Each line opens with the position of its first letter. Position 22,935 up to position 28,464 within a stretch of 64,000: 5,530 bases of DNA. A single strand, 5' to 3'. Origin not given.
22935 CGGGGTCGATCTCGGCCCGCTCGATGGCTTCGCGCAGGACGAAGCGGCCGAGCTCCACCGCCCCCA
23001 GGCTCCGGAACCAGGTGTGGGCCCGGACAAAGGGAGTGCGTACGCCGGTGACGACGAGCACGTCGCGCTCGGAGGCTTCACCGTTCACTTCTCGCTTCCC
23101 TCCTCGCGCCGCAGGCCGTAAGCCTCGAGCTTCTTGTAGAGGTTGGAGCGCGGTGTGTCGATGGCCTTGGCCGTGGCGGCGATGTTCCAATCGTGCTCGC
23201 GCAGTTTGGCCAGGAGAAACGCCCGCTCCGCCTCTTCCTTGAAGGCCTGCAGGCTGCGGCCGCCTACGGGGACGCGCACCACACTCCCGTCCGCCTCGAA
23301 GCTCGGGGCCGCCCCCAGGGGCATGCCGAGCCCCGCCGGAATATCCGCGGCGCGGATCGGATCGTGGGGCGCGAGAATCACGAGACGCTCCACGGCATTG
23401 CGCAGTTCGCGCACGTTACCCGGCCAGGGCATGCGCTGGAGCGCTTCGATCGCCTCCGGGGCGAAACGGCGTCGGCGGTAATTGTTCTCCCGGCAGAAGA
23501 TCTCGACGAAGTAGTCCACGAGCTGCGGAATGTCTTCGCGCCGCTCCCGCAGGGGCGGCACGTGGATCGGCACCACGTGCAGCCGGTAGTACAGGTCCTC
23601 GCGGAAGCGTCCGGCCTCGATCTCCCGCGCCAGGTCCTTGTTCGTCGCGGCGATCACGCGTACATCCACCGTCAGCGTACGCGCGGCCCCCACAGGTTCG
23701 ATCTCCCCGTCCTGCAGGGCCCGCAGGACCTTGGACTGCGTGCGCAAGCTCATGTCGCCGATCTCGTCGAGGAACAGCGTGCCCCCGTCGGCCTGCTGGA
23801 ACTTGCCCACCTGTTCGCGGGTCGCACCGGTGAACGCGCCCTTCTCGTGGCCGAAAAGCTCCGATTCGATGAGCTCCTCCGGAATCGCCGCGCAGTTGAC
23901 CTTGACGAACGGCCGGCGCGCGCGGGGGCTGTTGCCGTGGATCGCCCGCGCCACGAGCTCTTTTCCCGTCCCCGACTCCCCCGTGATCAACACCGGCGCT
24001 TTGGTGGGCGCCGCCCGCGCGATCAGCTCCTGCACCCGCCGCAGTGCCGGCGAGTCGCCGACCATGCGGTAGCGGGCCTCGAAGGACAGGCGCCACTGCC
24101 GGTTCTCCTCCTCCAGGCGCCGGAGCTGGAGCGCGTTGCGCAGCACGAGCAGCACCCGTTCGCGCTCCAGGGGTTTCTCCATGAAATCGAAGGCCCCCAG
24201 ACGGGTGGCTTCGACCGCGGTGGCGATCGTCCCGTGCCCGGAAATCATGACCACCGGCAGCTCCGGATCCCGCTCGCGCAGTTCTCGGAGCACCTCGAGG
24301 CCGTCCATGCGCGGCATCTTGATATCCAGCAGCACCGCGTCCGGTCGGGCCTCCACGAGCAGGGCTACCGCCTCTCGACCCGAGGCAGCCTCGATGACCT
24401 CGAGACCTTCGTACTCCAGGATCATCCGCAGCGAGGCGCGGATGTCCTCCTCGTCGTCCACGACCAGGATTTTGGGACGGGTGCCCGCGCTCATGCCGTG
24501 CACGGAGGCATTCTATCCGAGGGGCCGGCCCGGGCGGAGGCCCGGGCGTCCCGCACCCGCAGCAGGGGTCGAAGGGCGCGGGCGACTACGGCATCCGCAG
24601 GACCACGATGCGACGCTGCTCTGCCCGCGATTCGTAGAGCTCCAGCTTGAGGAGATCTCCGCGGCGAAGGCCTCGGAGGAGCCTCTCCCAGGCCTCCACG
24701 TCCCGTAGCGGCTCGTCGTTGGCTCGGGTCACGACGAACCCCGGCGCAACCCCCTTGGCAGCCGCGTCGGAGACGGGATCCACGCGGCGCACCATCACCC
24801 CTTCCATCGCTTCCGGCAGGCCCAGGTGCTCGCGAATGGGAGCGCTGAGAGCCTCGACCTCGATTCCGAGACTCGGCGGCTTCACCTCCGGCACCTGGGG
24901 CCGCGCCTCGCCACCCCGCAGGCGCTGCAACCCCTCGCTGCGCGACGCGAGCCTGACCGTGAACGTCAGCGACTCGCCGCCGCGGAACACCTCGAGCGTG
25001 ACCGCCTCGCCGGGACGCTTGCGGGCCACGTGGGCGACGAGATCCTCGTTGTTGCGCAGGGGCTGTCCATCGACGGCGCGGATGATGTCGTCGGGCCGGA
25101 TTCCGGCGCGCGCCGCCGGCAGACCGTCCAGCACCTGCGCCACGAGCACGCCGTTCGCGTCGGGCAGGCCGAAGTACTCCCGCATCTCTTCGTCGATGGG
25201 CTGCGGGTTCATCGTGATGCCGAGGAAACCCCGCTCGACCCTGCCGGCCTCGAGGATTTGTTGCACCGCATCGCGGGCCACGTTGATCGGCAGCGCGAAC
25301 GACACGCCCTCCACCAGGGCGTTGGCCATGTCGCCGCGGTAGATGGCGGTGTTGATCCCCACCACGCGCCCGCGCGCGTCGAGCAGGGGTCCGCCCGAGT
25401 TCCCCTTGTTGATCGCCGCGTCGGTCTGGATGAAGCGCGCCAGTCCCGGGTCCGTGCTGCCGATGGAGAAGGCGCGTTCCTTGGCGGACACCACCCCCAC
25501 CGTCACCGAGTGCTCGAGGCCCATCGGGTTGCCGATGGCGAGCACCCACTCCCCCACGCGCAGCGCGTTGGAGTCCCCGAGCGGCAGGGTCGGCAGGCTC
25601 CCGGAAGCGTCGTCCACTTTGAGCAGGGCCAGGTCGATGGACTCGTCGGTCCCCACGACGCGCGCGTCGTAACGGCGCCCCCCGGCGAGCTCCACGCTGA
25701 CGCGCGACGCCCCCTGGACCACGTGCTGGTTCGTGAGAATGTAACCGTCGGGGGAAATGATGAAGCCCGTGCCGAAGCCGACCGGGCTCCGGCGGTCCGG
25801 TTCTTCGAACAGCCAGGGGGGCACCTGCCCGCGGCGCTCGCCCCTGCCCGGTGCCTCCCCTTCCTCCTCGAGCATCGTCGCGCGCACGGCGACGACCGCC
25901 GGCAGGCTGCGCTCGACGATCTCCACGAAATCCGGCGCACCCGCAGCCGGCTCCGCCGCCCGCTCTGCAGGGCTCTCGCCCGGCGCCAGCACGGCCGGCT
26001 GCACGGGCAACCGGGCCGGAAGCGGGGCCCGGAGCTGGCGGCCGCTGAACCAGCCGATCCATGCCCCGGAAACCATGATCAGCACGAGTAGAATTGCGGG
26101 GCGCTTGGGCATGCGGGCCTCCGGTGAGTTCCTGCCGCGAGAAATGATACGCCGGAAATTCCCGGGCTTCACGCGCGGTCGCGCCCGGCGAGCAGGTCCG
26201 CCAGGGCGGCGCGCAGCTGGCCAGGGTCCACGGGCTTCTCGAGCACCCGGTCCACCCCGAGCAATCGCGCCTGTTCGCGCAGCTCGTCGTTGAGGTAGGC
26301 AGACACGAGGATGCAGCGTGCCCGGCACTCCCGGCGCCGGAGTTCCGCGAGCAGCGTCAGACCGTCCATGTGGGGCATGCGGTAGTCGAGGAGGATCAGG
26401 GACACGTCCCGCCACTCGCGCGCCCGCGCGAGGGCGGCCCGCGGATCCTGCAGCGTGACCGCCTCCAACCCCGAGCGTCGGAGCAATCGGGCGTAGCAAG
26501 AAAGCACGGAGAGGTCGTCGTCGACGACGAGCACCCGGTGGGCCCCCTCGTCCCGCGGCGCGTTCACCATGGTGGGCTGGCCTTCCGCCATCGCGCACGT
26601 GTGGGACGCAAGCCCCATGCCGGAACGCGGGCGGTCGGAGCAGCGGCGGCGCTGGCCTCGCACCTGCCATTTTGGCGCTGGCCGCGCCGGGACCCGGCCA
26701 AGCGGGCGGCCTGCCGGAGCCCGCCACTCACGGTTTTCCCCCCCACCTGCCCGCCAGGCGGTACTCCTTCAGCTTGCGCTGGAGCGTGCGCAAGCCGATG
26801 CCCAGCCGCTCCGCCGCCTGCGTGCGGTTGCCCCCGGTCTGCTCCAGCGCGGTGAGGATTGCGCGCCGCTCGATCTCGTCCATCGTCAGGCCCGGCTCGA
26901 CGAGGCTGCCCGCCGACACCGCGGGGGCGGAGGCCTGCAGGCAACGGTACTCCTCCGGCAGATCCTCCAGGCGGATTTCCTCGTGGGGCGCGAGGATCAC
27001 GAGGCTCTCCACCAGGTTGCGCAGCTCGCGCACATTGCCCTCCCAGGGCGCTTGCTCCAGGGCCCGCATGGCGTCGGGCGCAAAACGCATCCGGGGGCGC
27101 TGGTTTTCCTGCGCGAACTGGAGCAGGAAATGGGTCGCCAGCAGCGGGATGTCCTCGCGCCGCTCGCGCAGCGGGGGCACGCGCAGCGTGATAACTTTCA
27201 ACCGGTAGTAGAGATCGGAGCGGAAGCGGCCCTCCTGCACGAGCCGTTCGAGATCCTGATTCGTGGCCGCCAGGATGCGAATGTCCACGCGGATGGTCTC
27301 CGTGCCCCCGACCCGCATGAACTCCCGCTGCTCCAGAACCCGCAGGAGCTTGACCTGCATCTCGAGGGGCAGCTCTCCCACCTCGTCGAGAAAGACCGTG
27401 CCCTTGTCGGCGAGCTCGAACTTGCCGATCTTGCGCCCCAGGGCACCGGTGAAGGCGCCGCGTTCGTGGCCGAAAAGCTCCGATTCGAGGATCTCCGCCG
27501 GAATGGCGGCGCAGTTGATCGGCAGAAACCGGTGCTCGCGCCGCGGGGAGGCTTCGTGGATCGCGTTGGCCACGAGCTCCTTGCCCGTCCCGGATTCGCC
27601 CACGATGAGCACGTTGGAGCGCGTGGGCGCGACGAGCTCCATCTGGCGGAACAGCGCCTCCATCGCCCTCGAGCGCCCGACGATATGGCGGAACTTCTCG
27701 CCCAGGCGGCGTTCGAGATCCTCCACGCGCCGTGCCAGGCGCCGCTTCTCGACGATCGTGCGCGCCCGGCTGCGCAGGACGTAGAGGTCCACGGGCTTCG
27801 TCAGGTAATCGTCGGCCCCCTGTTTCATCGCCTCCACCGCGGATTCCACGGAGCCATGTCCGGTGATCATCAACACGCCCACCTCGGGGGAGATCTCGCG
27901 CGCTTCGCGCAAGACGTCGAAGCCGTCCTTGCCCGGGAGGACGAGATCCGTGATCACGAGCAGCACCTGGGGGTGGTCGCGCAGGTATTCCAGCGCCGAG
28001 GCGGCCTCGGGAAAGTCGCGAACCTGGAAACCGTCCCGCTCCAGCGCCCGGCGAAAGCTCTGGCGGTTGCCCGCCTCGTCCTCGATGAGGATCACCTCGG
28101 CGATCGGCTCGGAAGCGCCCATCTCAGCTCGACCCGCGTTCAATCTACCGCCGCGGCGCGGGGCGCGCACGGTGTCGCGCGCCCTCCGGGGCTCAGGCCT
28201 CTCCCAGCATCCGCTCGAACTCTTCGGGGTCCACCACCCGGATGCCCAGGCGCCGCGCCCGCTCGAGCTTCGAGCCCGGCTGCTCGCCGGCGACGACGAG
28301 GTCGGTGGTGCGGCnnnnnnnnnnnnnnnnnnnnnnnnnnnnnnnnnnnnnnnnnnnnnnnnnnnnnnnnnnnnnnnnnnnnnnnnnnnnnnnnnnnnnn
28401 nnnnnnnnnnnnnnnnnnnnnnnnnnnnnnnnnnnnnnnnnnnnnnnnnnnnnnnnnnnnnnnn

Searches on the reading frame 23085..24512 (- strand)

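Call 80: search_protein_families(library=pfam, proteins=[window:23085-24512:-], max_evalue=0.001)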
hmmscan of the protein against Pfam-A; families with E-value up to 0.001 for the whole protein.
window:23085-24512:- (475 aa): 9 families
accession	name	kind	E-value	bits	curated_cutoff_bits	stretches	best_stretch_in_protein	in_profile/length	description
PF00158.32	Sigma54_activat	-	2.6e-74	248.9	20.2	1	150-317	1-168/168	Sigma-54 interaction domain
PF00072.30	Response_reg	-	7.2e-33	113.5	30.2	1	15-121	1-107/111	Response regulator receiver domain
PF25601.1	AAA_lid_14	-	8.5e-25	86.8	27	1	322-394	1-73/87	AAA+ ATPase lid domain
PF14532.12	Sigma54_activ_2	-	8.6e-25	88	25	1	151-321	1-138/138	Sigma-54 interaction domain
PF00004.35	AAA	-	1.6e-06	29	21.2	1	174-305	1-125/131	ATPase family associated with various cellular activities (AAA)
PF02954.25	HTH_8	-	1.8e-06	28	22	1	426-465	3-42/42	Bacterial regulatory protein, Fis family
PF06490.17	FleQ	-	1e-05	26.2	22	1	14-127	1-106/108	Flagellar regulatory protein FleQ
PF07728.20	AAA_5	-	5.8e-05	23.6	22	1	173-292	1-123/139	AAA domain (dynein-related subfamily)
PF01078.27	Mg_chelatase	-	0.00021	21.2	20.3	0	229-291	93-157/207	Magnesium chelatase, subunit ChlI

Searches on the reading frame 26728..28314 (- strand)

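Call 80: search_protein_families(library=pfam, proteins=[window:26728-28314:-], max_evalue=0.001)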
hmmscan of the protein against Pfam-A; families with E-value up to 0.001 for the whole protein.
window:26728-28314:- (528 aa): 11 families
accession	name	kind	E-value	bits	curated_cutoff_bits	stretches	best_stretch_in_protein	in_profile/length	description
PF00158.32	Sigma54_activat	-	2.8e-72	242.3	20.2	1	211-377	1-167/168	Sigma-54 interaction domain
PF25601.1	AAA_lid_14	-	4.5e-27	94.2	27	1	383-463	1-81/87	AAA+ ATPase lid domain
PF00072.30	Response_reg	-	4.2e-24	85.3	30.2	1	74-183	1-109/111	Response regulator receiver domain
PF14532.12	Sigma54_activ_2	-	1.8e-21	77.3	25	1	212-382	1-138/138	Sigma-54 interaction domain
PF02954.25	HTH_8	-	2.5e-16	59.6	22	1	478-518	2-42/42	Bacterial regulatory protein, Fis family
PF07728.20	AAA_5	-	2.9e-08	34.2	22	1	234-353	1-123/139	AAA domain (dynein-related subfamily)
PF13191.12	AAA_16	-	2.3e-07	31.9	32.6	1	211-287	2-85/167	AAA ATPase domain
PF01078.27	Mg_chelatase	-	9.3e-06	25.6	20.3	0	208-258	2-48/207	Magnesium chelatase, subunit ChlI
PF13384.12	HTH_23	-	4.7e-05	23.5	24.6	1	478-519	2-42/50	Homeodomain-like domain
PF00493.29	MCM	-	0.00019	21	23.3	1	232-357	57-177/224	MCM P-loop domain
PF20432.4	Xre-like-HTH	-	0.00075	20.2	25.8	0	483-518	12-48/63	Antitoxin Xre-like helix-turn-helix domain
